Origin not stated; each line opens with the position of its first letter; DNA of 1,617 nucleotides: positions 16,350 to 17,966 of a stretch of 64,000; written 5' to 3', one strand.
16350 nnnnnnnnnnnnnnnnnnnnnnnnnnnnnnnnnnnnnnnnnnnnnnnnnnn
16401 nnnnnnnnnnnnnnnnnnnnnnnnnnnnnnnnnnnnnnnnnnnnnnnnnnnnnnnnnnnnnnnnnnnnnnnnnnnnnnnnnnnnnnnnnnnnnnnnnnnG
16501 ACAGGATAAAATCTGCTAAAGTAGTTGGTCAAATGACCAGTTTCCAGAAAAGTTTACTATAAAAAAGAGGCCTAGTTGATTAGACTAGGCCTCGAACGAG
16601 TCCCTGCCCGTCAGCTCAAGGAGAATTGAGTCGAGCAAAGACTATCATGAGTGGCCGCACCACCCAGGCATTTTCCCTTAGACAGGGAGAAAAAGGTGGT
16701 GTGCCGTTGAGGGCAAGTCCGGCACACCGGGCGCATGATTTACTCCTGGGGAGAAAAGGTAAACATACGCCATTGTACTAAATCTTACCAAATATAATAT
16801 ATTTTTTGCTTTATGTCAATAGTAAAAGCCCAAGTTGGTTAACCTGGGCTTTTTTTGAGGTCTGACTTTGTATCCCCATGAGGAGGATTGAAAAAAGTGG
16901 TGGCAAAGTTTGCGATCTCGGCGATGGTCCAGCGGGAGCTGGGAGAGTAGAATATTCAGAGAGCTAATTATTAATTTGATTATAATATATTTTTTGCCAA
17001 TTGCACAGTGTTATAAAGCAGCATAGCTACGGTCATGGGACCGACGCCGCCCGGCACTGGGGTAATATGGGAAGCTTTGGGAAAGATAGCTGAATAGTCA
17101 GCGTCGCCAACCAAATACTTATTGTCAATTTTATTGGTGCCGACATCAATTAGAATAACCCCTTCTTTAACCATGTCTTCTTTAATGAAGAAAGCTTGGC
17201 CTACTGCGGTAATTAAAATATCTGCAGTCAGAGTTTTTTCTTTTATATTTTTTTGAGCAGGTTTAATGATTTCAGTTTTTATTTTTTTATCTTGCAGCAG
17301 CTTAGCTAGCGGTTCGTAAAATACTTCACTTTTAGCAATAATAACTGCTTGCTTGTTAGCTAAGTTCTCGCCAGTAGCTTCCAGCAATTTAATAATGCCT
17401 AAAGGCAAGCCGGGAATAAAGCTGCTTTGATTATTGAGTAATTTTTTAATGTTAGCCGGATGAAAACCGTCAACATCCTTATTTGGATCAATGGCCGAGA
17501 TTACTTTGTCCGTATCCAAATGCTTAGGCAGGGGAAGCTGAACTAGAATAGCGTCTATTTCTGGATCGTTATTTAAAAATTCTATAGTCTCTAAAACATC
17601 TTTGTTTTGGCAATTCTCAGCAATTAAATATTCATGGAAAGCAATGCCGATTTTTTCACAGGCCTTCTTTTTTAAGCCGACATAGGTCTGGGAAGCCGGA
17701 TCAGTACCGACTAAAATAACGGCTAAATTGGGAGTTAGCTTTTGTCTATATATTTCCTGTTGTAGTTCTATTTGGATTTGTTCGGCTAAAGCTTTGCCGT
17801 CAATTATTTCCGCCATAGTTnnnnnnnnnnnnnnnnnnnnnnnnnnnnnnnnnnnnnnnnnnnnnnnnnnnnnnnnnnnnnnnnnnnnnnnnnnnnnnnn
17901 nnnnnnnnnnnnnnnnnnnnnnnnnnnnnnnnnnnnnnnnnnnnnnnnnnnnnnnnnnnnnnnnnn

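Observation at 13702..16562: UvrD/PcrA helicase followed by a DnaQ-like exonuclease-WYL fusion with its own promoter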

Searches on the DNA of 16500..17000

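Call 14: search_rna_families(source=window, start=16500, end=17000, threshold=evalue, max_evalue=1, show_alignments=2)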
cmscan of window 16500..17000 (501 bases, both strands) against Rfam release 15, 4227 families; matches with E-value up to 1: 2.
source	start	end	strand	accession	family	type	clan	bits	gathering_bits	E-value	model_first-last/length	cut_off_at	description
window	16734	16865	+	RF00121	MicC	Gene; sRNA;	-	22.1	90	0.65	1-123/123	no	MicC RNA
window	16773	16857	+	RF01456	VrrA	Gene; antisense;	-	19.7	50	0.61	1-140/140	no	Vibrio regulatory RNA of OmpA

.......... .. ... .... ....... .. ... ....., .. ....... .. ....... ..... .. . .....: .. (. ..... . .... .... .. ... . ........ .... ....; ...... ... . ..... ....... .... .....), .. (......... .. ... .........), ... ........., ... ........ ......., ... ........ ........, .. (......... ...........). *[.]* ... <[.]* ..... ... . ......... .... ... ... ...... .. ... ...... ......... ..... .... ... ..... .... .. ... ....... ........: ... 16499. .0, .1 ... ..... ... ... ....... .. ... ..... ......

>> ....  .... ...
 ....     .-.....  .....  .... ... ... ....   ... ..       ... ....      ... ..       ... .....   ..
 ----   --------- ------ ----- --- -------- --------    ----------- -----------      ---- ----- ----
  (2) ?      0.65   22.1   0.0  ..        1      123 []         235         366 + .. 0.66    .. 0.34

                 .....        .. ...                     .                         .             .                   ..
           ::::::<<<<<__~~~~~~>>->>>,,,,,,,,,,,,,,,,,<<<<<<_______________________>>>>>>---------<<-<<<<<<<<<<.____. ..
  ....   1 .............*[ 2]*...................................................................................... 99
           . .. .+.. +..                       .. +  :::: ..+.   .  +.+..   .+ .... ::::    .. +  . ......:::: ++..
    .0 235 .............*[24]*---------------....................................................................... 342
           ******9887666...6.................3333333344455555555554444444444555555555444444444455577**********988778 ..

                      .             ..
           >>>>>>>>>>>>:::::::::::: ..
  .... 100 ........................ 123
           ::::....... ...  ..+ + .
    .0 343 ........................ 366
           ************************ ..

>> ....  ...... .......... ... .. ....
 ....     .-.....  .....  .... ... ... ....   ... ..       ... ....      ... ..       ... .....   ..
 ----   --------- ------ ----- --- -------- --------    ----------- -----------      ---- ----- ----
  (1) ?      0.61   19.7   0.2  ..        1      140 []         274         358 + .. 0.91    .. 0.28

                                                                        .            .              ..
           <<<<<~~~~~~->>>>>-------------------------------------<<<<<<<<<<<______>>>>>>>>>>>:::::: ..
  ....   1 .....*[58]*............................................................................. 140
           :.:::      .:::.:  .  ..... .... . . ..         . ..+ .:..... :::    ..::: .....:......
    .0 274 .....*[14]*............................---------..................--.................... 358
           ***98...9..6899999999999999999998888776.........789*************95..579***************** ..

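Call 64: search_rna_families(source=window, start=16563, end=16870, threshold=evalue, max_evalue=10, show_alignments=0)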
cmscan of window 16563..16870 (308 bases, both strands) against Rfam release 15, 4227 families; matches with E-value up to 10: 8.
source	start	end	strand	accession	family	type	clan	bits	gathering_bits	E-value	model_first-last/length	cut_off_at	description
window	16734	16865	+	RF00121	MicC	Gene; sRNA;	-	22.1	90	0.4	1-123/123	no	MicC RNA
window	16773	16857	+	RF01456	VrrA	Gene; antisense;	-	19.7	50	0.37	1-140/140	no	Vibrio regulatory RNA of OmpA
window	16759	16859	+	RF00034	RprA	Gene; sRNA;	-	19.5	70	9.3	1-108/108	no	RprA RNA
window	16750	16857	+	RF02449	ncr1015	Gene; sRNA;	-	19.2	60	2.4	1-121/121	no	Bacillus sRNA ncr1015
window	16668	16696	-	RF02260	MAT2A_A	Cis-reg;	-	14.1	40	2.6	1-65/65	no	MAT2A 3'UTR stem loop A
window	16800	16857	+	RF00021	Spot_42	Gene; sRNA;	-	14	80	3.3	1-115/115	no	Spot 42 RNA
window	16695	16729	+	RF00964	mir-938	Gene; miRNA;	-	13.2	84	9.1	1-81/81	no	mir-938 microRNA precursor family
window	16817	16842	+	RF02248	Six3os1_3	Gene; lncRNA;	-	11.1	40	1.5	50-75/75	no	Six3os1 conserved region 3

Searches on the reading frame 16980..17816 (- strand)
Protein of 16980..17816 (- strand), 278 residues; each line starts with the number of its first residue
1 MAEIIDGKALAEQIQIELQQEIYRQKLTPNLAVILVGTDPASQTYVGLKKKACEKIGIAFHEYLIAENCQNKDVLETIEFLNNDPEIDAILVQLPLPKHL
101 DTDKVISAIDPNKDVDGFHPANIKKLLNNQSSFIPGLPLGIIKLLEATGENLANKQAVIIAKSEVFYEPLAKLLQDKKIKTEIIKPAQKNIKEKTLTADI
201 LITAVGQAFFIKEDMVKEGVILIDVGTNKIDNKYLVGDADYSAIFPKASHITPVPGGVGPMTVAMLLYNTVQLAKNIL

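Call 69: search_protein_families(library=pfam, proteins=[window:16980-17816:-], max_evalue=0.00001)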
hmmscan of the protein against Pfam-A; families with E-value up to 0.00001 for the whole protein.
window:16980-17816:- (278 aa): 2 families
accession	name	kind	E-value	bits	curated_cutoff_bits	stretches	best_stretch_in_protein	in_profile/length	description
PF02882.25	THF_DHG_CYH_C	-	5.3e-51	172.5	27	1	119-276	1-158/160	Tetrahydrofolate dehydrogenase/cyclohydrolase, NAD(P)-binding domain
PF00763.28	THF_DHG_CYH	-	1.2e-39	135.6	32.8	1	5-116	1-115/115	Tetrahydrofolate dehydrogenase/cyclohydrolase, catalytic domain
